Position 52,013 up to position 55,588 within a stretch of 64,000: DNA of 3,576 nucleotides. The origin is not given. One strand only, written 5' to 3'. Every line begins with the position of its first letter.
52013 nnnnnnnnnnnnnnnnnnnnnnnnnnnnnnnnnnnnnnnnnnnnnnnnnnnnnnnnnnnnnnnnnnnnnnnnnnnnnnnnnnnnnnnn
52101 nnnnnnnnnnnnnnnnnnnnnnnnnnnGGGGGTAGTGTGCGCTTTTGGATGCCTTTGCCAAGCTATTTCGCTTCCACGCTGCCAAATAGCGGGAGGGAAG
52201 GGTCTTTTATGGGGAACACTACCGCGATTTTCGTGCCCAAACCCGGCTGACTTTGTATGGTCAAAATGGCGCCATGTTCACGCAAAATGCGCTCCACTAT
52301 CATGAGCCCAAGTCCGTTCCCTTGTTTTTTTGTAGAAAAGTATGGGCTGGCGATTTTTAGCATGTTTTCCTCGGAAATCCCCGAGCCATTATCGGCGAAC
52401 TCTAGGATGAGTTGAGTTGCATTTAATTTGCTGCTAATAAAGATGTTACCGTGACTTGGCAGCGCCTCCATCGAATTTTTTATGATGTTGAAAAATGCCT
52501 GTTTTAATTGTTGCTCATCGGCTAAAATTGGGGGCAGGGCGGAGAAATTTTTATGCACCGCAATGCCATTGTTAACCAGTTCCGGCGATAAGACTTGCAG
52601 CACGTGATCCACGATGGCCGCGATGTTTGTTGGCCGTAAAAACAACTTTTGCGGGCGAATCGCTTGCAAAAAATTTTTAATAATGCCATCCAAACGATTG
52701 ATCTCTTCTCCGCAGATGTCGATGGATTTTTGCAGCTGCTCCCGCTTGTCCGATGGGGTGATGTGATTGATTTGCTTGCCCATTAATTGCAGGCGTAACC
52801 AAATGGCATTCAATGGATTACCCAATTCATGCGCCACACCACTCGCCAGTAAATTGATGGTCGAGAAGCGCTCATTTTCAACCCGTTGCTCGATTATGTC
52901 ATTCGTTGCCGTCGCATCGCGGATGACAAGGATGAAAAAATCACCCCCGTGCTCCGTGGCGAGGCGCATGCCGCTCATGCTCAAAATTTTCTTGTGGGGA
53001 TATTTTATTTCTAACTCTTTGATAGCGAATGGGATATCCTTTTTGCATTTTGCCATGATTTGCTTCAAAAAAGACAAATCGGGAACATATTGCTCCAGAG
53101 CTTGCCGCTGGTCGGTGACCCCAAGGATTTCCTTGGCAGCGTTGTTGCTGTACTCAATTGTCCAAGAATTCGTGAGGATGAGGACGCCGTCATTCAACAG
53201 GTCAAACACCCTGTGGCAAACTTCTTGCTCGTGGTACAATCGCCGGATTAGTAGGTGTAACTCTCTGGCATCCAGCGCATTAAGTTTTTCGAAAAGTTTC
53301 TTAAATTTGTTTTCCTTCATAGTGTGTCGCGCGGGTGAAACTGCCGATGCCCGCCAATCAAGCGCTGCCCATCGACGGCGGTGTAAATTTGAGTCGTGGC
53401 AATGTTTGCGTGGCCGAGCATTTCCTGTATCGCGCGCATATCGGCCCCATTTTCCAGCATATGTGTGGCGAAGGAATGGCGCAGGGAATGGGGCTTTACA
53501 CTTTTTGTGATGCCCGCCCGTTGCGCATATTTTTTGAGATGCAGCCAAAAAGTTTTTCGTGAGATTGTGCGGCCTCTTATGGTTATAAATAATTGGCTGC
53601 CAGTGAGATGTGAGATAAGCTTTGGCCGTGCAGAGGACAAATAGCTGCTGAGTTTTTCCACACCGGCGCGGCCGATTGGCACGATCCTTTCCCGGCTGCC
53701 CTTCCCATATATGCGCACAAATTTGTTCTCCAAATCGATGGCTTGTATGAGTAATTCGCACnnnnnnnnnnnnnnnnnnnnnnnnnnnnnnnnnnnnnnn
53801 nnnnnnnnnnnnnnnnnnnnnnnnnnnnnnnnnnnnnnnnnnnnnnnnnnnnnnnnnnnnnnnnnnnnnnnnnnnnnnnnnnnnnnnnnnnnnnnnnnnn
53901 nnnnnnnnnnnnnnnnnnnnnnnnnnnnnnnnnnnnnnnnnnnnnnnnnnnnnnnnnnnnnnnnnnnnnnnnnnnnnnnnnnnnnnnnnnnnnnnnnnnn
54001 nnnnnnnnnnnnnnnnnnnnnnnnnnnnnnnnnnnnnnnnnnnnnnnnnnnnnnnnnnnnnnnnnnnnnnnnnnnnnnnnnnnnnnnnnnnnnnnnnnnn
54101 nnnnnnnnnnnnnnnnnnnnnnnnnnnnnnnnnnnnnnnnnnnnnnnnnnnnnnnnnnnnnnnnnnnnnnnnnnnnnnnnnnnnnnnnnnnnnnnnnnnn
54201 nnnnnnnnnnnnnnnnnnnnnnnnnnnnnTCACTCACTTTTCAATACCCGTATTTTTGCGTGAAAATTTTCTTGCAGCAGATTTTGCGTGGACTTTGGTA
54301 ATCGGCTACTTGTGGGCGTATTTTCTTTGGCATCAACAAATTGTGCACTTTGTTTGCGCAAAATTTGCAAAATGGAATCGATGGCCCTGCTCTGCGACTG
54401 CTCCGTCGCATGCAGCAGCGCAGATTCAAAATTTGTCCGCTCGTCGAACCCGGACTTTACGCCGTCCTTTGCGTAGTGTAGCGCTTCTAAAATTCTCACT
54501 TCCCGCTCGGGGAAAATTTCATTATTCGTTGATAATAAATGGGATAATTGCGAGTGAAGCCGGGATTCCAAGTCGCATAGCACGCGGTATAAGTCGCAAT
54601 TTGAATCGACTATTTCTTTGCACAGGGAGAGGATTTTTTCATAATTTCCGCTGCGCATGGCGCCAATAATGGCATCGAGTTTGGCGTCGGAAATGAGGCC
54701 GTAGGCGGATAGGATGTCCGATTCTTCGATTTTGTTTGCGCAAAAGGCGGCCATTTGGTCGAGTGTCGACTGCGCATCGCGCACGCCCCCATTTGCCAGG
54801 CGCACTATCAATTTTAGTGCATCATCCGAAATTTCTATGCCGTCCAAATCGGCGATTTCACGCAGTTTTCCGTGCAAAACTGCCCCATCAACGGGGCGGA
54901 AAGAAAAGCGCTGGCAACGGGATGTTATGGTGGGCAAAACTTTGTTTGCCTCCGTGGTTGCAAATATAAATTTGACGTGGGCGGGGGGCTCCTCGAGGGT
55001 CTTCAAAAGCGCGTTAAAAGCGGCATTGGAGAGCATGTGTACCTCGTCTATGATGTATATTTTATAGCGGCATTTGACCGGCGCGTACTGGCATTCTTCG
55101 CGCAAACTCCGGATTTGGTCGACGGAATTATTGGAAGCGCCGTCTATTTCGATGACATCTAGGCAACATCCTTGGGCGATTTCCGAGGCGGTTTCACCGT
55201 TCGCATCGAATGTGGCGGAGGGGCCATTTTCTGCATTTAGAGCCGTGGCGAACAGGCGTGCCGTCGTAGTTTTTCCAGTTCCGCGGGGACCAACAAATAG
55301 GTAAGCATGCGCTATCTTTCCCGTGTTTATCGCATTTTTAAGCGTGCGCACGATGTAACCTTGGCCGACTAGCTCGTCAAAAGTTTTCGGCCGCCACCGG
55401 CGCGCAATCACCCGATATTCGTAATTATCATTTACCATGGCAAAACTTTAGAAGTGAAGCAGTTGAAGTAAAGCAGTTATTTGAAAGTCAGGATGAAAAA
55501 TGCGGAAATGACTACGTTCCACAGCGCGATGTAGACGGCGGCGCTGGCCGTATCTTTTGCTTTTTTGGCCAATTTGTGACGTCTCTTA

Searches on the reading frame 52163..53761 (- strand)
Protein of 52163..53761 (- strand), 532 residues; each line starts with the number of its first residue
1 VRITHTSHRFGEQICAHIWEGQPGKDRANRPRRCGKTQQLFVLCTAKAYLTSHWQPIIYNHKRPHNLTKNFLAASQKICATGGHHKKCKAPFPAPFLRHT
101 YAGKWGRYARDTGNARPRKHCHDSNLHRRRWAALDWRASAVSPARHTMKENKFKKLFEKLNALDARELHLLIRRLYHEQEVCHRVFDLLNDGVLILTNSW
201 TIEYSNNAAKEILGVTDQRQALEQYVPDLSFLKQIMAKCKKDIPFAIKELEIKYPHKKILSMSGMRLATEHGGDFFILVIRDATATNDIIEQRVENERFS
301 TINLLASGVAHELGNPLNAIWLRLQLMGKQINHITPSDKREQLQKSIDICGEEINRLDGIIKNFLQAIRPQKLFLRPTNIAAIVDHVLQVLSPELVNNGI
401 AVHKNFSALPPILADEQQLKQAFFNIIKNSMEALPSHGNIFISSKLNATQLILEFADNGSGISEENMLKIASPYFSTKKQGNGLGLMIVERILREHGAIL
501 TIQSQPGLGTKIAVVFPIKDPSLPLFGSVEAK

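Call 31: search_protein_families(library=pfam, proteins=[window:52163-53761:-], max_evalue=0.001)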
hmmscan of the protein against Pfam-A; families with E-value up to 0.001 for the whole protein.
window:52163-53761:- (532 aa): 3 families
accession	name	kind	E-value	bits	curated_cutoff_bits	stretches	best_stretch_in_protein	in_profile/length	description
PF02518.31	HATPase_c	-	3.9e-19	69.6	26.4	1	415-518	2-109/111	Histidine kinase-, DNA gyrase B-, and HSP90-like ATPase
PF00512.31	HisKA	-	2.8e-08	34.1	26.9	1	304-366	4-59/66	His Kinase A (phospho-acceptor) domain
PF13188.13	PAS_8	-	0.00034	20.9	21.8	1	184-233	5-54/65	PAS domain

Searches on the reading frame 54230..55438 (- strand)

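Call 31: search_protein_families(library=pfam, proteins=[window:54230-55438:-], max_evalue=0.001)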
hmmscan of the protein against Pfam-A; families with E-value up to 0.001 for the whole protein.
window:54230-55438:- (402 aa): 12 families
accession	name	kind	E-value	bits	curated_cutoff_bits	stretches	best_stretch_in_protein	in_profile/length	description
PF13177.12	DNA_pol3_delta2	-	1.3e-41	142.7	27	1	26-183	2-160/161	DNA polymerase III, delta subunit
PF00004.35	AAA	-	1.3e-12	48.7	21.2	1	46-180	1-128/131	ATPase family associated with various cellular activities (AAA)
PF13401.12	AAA_22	-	1.6e-10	41.9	27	1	46-162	8-123/130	AAA domain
PF13604.12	AAA_30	-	1.2e-08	35.4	27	1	46-157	21-121/191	AAA domain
PF22608.2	DNAX_ATPase_lid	-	4.2e-08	33.3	27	1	190-234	4-48/49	DNA polymerase III clamp loader subunit, ATPase lid domain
PF07728.20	AAA_5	-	1.6e-07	31.8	22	1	47-154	3-96/139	AAA domain (dynein-related subfamily)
PF05496.18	RuvB_N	-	6.6e-06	26.4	27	1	16-70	2-60/159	Holliday junction DNA helicase RuvB P-loop domain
PF13173.12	AAA_14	-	2.4e-05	24.8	27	1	45-175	4-111/129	AAA domain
PF13191.12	AAA_16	-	7.1e-05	23.8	32.6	1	23-79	2-62/167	AAA ATPase domain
PF13245.12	AAA_19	-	0.00011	22.8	25.1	1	36-154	4-119/134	AAA domain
PF12775.13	AAA_7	-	0.00038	20.5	25.8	0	43-90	33-80/181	P-loop containing dynein motor region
PF04851.21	ResIII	-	0.00089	19.6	22.5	0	26-70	8-50/164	Type III restriction enzyme, res subunit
